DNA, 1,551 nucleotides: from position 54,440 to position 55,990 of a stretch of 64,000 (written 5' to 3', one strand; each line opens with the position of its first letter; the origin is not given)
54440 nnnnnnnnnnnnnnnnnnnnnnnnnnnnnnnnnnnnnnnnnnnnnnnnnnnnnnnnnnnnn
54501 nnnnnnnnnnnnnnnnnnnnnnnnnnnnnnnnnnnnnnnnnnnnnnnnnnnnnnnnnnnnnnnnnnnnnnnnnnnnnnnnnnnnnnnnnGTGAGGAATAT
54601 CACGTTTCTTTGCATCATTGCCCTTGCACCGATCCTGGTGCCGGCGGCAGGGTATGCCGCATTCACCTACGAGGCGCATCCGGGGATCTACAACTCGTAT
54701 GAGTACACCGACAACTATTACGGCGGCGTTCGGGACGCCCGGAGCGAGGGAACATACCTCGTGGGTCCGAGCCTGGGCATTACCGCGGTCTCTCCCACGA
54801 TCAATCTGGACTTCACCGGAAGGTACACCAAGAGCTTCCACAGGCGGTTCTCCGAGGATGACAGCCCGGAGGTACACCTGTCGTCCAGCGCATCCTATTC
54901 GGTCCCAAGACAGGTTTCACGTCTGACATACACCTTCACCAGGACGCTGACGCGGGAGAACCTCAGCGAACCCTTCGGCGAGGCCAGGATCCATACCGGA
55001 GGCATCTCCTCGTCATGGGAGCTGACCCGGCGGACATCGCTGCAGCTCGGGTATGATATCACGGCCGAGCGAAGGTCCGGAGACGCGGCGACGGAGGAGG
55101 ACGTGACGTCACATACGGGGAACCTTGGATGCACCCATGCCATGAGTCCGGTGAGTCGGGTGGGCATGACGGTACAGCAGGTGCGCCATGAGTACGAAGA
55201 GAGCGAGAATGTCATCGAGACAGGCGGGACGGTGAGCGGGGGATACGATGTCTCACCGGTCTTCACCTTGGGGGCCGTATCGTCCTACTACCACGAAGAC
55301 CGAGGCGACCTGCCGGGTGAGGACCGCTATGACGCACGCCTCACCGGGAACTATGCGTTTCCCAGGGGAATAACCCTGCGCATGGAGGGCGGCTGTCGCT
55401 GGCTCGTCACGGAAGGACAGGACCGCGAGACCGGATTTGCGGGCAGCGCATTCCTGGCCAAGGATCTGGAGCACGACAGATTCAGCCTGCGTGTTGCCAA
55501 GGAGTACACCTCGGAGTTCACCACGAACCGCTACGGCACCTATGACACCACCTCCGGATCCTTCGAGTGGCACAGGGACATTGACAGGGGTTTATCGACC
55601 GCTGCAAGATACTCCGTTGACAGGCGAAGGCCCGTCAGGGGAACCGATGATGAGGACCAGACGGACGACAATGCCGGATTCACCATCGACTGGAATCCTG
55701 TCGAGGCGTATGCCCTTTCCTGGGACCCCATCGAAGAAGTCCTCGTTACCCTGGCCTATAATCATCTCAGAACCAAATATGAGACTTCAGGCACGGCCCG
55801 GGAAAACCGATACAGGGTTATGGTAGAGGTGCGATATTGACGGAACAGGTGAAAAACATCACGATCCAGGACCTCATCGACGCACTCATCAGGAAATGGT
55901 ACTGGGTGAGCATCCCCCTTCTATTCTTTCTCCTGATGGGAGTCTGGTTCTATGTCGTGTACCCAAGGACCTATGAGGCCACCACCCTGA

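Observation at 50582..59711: PEP-CTERM/exosortase-style exopolysaccharide export locus with sigma-54 two-component control but no exosortase or glycosyltransferases in the window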

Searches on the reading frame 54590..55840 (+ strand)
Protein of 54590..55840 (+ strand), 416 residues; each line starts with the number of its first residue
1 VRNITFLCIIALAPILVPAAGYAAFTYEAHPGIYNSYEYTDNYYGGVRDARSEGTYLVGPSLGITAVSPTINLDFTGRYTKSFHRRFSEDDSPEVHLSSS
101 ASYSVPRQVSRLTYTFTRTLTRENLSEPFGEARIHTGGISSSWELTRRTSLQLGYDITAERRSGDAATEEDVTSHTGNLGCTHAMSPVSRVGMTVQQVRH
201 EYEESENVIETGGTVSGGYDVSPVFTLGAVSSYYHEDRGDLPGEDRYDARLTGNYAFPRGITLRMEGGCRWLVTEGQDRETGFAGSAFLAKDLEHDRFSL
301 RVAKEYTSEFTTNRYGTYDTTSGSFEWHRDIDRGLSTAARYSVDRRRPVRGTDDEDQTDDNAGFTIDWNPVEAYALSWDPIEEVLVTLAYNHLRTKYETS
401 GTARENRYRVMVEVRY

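Call 4: search_protein_families(library=ncbifam, proteins=[window:54590-55840:+], max_evalue=0.01)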
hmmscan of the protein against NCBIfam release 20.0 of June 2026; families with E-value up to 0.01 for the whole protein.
window:54590-55840:+ (416 aa): 1 family
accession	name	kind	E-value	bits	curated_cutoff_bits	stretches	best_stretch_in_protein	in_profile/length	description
TIGR03016.1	pepcterm_hypo_1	hypoth_equivalog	0.0009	18.3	90.85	0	30-104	7-81/477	TIGR03016 family PEP-CTERM system-associated outer membrane protein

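Call 9: search_protein_families(library=pfam, proteins=[window:54590-55840:+], max_evalue=0.01)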
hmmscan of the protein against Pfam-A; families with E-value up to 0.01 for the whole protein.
window:54590-55840:+ (416 aa): 0 families

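Call 20: find_homologous_proteins(query=window:54590-55840:+, max_evalue=0.001)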
Query window:54590-55840:+ (416 aa): 34 proteins with E <= 0.001 among 5562 candidates.
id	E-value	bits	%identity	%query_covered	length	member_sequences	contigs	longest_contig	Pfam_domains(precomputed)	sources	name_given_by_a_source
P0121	7.9e-280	946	100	100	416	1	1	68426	-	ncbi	-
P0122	8.1e-242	820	85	100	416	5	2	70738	-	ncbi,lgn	-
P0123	4.2e-219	746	78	100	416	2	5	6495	-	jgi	-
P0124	7.3e-153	527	55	100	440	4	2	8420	PF13557.13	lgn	-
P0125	1.4e-152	526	53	100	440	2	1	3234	-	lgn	-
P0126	2.3e-150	519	55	100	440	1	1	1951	-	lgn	-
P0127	2.8e-150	519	57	100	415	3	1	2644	-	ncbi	-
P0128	5.7e-147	508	52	100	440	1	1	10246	-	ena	-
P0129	1.4e-142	494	52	100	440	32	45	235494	-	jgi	-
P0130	1.6e-120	421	49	98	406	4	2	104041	-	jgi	jgi:hypothetical protein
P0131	1.4e-118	414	48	100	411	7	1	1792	-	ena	-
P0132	2.0e-116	407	47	100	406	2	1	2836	-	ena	-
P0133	2.1e-116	407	49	98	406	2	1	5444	-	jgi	jgi:hypothetical protein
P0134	1.1e-114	402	48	100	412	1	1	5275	-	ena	-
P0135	2.7e-114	400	46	100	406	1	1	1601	-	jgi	jgi:hypothetical protein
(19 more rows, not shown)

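Call 21: find_encoding_contigs(protein=P0121, flank=10000, max_places=2)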
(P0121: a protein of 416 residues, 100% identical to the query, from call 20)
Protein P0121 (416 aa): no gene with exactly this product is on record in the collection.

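Call 35: predict_structure(alignment_id=A1)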
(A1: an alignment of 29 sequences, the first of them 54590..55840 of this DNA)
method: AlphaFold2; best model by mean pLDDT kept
length: 416 residues; sequences in the alignment: 29
mean_pLDDT: 85.0   pTM: 0.77
mean pLDDT of the five models: 85.0, 84.9, 84.0, 82.2, 76.7
residues with pLDDT >= 90: 220; 70-90: 135; 50-70: 55; < 50: 6
segments of 3 or more residues with pLDDT < 50: 1-3
pLDDT, mean of each block of 10 residues (from residue 1): 50 53 74 92 63 88 89 92 84 91 91 92 65 92 93 94 68 92 93 95 86 95 93 88 88 92 95 86 93 91 88 77 95 90 88 79 91 76 86 77 74 92
secondary structure, 60 per line:
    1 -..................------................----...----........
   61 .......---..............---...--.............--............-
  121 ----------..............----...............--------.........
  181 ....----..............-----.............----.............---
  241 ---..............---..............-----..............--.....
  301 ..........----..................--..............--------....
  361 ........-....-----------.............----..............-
elements in order: H2-19 E26-41 E53-67 E71-84 E93-105 E108-119 E131-144 E149-163 E172-184 E189-202 E208-220 E225-237 E244-257 E261-274 E280-293 E296-310 E315-332 E335-348 E357-368 H370-373 E385-397 E402-415
